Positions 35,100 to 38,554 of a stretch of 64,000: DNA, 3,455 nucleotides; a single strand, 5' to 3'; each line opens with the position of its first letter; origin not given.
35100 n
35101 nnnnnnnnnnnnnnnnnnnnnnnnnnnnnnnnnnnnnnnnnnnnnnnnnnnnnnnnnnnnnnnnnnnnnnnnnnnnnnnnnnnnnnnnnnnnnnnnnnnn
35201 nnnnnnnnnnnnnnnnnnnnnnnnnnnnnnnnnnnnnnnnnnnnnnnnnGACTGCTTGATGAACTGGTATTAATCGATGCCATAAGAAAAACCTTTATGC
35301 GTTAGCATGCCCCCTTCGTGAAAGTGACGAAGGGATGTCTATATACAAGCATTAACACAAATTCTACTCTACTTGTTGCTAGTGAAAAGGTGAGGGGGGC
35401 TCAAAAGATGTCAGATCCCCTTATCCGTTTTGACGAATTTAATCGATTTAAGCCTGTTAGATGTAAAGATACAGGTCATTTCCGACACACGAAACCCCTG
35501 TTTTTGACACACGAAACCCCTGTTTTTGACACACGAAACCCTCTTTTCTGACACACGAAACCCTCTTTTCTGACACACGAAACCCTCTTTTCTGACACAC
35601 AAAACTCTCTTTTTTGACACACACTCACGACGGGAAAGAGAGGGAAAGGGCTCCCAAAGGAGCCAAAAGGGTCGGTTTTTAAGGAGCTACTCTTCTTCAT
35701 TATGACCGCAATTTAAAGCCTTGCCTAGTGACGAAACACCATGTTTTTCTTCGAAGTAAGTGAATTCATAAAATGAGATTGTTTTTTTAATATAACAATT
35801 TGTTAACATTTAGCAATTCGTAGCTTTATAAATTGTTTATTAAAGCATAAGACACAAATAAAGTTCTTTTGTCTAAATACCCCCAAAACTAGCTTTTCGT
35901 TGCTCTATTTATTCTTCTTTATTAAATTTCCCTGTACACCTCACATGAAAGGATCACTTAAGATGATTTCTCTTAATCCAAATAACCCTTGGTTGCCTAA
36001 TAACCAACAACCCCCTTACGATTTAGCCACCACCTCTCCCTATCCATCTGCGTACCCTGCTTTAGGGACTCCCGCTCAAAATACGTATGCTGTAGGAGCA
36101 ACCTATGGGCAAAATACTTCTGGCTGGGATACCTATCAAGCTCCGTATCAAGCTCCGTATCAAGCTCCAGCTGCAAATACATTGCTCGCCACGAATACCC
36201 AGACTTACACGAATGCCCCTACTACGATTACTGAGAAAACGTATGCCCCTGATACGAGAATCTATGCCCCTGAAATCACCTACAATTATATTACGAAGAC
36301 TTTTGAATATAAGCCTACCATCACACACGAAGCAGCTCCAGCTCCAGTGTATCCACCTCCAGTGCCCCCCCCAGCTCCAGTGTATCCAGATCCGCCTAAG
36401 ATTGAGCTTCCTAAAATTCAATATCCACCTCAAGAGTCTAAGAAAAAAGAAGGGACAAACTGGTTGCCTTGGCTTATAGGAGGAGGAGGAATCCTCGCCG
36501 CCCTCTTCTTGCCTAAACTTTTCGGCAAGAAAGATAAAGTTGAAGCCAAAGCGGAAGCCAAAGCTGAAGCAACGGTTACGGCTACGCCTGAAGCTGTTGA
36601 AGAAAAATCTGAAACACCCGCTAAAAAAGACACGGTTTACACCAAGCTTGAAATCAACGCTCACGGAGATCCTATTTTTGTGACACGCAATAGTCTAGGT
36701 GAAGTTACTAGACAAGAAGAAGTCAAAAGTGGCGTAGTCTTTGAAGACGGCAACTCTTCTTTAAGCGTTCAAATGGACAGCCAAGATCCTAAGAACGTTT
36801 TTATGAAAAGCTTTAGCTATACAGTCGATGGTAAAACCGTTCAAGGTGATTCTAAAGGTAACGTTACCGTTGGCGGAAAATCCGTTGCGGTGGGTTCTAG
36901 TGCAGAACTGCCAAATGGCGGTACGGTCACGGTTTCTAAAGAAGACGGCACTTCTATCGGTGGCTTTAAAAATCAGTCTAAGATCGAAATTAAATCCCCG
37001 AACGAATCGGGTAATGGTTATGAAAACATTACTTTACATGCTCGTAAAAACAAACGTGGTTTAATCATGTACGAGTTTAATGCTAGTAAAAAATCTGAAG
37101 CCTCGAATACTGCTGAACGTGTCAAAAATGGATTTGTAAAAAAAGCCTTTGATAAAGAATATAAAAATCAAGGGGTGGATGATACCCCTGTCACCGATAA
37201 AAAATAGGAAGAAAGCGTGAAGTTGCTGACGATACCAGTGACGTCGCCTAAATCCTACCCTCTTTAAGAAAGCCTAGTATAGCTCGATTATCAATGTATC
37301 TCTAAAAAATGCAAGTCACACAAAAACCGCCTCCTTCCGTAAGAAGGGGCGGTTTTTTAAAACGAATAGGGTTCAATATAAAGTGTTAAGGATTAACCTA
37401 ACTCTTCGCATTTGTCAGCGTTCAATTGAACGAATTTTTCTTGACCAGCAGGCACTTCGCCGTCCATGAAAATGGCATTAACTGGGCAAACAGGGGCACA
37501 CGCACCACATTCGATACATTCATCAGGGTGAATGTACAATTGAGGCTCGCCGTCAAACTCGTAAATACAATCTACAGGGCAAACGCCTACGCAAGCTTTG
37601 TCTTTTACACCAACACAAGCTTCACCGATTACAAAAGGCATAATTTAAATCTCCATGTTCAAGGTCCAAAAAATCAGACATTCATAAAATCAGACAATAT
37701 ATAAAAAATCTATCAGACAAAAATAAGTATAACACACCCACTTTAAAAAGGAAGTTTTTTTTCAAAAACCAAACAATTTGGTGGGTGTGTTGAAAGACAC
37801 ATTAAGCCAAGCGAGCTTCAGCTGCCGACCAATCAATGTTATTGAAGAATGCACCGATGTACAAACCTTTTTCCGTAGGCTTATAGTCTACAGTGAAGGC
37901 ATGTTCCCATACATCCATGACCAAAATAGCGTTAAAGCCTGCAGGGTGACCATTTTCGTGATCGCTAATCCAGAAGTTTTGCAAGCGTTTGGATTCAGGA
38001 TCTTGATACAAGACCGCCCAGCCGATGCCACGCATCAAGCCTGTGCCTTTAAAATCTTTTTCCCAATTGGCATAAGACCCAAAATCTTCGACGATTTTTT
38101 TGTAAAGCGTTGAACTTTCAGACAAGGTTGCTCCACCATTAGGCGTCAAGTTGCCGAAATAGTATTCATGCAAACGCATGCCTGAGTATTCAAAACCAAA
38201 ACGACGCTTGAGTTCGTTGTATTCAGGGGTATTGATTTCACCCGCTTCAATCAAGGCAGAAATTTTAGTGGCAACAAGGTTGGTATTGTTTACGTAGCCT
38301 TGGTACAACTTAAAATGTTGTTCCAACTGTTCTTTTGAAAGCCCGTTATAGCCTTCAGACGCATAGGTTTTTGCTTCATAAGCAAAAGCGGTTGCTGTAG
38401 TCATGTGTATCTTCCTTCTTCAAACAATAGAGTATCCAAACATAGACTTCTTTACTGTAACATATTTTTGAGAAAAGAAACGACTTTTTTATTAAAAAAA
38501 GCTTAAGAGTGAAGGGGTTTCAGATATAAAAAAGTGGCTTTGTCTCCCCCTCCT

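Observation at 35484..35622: Phased 22-bp tandem repeat array in a 616-bp divergent control region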

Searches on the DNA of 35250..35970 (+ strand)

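Call 28: search_rna_families(source=window, start=35250, end=35970, threshold=evalue, max_evalue=10)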
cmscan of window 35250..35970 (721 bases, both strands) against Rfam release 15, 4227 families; matches with E-value up to 10: 6.
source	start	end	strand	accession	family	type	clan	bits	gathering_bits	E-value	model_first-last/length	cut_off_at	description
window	35839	35932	-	RF03531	n00280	Gene; sRNA;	-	19.6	65.2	2.8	1-101/101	no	Clostridioides difficile sRNA included into helicase gene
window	35453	35539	-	RF02217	ZNFX1-AS1_3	Gene; lncRNA;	-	18.3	60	3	1-87/87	no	ZNFX1 antisense RNA 1 conserved region 3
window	35794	35865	-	RF04205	MIR2606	Gene; miRNA;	-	17.7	139.7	9.9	48-118/165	no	MIR2606 microRNA precursor family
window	35394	35572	+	RF02103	DLEU1_1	Gene; lncRNA;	-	12.7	30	8.1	1-190/190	no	Deleted in lymphocytic leukemia 1 conserved region 1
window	35649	35664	-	RF00032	Histone3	Cis-reg;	-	12.3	34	7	6-21/46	no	Histone 3' UTR stem-loop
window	35626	35733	+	RF01514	Afu_513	Gene; snRNA; snoRNA; CD-box;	-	11.4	48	7.8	1-103/103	no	A. fumigatus snoRNA Afu_513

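Call 57: search_dna_similar(query=window:35440-35770:+, collection=plasmids, mode=distant, max_evalue=0.01, max_rows=10)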
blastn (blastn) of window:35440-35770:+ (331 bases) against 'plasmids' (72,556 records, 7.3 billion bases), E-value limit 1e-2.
Records with a match: 1; places in all: 1; records where one place covers at least 80% of the query: 0.
Best place of each record, by identity: 60-80% 1.
By first word of the organism name: Mesorhizobium 1.
By predicted mobility (MOB-suite, as given by PLSDB): conjugative 1.
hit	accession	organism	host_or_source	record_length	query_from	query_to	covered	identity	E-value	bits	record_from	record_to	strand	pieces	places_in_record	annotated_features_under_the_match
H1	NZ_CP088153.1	Mesorhizobium mediterraneum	Cicer arietinum L.,cell culture,radical ...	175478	93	153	18%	78.7%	6e-4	53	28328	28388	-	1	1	none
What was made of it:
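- Tried and rejected: The plasmid BLAST gave one marginal 61-nt hit in a Mesorhizobium plasmid, taken as chance (call 57).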

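Call 58: search_dna_similar(query=window:35440-35770:+, collection=phages, mode=distant, max_evalue=0.01, max_rows=10)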
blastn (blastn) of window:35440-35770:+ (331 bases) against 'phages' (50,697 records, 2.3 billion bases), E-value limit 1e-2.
No match.
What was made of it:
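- On BOX/BIME/MIRU-type interspersed modular repeats (a descriptive class): BLAST found nothing in phages and only one marginal 61-nt match in plasmids (calls 57, 58).
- BLAST found no similarity in phages and only one marginal 61-nt match in plasmids (calls 57, 58).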

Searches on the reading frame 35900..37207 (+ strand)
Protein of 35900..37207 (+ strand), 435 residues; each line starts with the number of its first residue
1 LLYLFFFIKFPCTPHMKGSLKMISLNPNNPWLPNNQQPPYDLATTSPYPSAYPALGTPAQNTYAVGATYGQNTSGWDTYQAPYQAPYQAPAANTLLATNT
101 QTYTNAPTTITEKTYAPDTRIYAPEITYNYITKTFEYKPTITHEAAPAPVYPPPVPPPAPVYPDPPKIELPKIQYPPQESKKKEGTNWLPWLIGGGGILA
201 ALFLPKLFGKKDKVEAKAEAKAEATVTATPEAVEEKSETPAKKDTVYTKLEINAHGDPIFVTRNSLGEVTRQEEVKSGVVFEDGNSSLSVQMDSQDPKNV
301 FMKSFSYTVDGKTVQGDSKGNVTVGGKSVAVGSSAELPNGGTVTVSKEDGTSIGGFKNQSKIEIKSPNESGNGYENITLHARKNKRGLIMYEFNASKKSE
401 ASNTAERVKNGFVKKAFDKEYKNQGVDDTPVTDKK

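Call 6: search_protein_families(library=pfam, proteins=[window:35900-37207:+], max_evalue=0.01)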
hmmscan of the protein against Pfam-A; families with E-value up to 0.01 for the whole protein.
window:35900-37207:+ (435 aa): 0 families

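Call 53: search_protein_families(library=ncbifam, proteins=[window:35963-37207:+], max_evalue=0.01)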
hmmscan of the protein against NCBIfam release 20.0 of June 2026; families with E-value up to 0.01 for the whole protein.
window:35963-37207:+ (414 aa): 0 families

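Call 61: find_encoding_contigs(protein=window:35963-37207:+, flank=3000, max_places=10)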
Protein window:35963-37207:+ (414 aa): 1 contig read that carries it; 1 place shown.
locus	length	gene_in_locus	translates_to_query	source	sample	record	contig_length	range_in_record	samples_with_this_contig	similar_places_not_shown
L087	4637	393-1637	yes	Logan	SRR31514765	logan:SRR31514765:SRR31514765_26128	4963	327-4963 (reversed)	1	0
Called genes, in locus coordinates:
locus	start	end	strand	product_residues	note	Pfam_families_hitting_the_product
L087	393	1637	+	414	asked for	-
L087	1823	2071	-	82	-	PF14697:Fer4_21 (faint), PF25160:LdpA_Fe-S-bd (weak), PF13187:Fer4_9 (weak), PF13484:Fer4_16 (faint), PF13237:Fer4_10 (weak), PF00037:Fer4, PF12838:Fer4_7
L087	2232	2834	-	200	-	PF02777:Sod_Fe_C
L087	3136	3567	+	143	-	-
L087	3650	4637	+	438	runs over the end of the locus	?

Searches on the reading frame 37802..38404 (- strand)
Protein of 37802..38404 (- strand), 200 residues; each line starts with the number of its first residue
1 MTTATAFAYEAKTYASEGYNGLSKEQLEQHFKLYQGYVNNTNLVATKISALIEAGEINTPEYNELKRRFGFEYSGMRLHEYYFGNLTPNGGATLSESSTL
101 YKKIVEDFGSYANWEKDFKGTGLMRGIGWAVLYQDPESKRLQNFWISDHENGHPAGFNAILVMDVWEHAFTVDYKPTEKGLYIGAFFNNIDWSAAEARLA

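Call 6: search_protein_families(library=pfam, proteins=[window:37802-38404:-], max_evalue=0.01)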
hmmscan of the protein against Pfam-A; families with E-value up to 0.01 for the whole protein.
window:37802-38404:- (200 aa): 2 families
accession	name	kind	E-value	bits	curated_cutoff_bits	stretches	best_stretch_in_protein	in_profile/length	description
PF02777.23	Sod_Fe_C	-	4.3e-24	85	20.9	1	98-198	3-102/102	Iron/manganese superoxide dismutases, C-terminal domain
PF00081.27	Sod_Fe_N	-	0.00028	21.7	27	1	22-86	18-81/82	Iron/manganese superoxide dismutases, alpha-hairpin domain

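Call 11: find_encoding_contigs(protein=window:37802-38404:-, flank=10000, max_places=10)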
Protein window:37802-38404:- (200 aa): 3 contigs read that carry it; 3 places shown.
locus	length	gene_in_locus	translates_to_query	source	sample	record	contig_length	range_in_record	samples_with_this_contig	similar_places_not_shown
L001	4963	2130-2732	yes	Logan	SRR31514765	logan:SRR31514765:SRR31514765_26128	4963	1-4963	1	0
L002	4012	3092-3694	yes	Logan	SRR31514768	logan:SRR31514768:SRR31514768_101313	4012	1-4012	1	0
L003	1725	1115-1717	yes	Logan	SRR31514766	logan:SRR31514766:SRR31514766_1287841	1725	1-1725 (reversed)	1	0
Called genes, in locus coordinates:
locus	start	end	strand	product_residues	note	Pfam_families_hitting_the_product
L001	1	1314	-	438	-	?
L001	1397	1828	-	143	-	-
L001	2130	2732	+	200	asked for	PF02777:Sod_Fe_C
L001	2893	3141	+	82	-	PF14697:Fer4_21 (faint), PF25160:LdpA_Fe-S-bd (weak), PF13187:Fer4_9 (weak), PF13484:Fer4_16 (faint), PF13237:Fer4_10 (weak), PF00037:Fer4, PF12838:Fer4_7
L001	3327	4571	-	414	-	-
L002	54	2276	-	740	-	PF02922:CBM_48, PF00128:Alpha-amylase (weak), PF21331:Isoamylase_C (faint)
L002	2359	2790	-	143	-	-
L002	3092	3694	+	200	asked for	PF02777:Sod_Fe_C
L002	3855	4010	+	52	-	?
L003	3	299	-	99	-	?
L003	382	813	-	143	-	-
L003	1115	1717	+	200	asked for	PF02777:Sod_Fe_C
